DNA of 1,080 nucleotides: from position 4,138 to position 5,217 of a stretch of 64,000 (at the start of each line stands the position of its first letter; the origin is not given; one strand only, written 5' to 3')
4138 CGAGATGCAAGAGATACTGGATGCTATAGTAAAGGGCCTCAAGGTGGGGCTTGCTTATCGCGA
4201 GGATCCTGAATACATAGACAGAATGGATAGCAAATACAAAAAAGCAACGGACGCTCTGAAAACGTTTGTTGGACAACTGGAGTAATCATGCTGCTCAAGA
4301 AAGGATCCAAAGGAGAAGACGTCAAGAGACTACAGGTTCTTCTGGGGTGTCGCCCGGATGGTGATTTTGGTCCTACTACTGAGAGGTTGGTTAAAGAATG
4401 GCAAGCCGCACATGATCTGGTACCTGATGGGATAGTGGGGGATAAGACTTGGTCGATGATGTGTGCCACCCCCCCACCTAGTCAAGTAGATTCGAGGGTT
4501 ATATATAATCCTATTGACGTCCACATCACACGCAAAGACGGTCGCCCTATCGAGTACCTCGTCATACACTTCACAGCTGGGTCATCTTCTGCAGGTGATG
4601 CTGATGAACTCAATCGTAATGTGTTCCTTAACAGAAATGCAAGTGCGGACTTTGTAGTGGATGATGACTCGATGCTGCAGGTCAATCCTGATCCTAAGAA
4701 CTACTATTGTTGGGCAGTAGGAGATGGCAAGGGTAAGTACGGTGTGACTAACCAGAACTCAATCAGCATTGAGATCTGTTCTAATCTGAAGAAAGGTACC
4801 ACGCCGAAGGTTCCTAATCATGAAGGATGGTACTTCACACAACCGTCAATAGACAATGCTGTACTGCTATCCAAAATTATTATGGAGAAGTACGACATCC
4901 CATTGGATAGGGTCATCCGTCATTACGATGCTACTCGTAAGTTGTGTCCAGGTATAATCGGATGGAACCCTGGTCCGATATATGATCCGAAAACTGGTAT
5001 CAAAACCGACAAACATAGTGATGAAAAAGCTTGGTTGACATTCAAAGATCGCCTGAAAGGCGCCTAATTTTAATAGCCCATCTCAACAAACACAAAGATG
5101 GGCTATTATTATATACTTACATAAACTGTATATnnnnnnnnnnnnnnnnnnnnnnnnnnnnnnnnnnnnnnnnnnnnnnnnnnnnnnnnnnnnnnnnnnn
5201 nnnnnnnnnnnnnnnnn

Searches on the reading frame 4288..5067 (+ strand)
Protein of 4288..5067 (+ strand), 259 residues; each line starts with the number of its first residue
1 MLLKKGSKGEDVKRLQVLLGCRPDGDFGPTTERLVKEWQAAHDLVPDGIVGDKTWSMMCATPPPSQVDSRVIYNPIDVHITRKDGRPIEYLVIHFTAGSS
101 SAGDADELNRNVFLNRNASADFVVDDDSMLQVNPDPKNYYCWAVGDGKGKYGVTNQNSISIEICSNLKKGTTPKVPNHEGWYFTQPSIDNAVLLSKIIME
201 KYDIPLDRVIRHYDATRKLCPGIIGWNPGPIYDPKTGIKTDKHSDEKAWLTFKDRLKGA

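Call 12: search_protein_families(library=phrogs, proteins=[window:4288-5067:+], max_evalue=0.00001)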
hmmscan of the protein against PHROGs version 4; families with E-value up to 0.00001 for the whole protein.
window:4288-5067:+ (259 aa): 13 families
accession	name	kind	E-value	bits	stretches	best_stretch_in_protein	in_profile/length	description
phrog_1493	-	lysis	1.9e-28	100.7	2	87-224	33-154/394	endolysin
phrog_1794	-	lysis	1.6e-23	84.7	1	83-229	51-186/336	amidase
phrog_19265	-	unknown function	8.2e-23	82.5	1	78-222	14-142/293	-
phrog_670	-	lysis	3.3e-22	80.1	1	82-224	107-236/596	endolysin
phrog_3088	-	lysis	6.1e-21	76.3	1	89-221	25-140/248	amidase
phrog_833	-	lysis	6.4e-18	66.5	1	71-239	13-158/294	endolysin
phrog_9611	-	lysis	3.8e-17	63.7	1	86-239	21-166/246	endolysin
phrog_1224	-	head and packaging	1.1e-11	45.7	1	1-59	2-65/438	endolysin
phrog_5182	-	lysis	1.7e-11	45.3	1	72-212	17-144/321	endolysin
phrog_18955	-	unknown function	1.8e-11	44.3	1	86-228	294-423/483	-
phrog_2649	-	lysis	2.9e-10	41.5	1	3-60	175-237/261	endolysin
phrog_2338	-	lysis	3.1e-10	40.9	1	86-222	26-146/346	endolysin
phrog_880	-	lysis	1.8e-08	35.2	0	22-58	395-431/435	endolysin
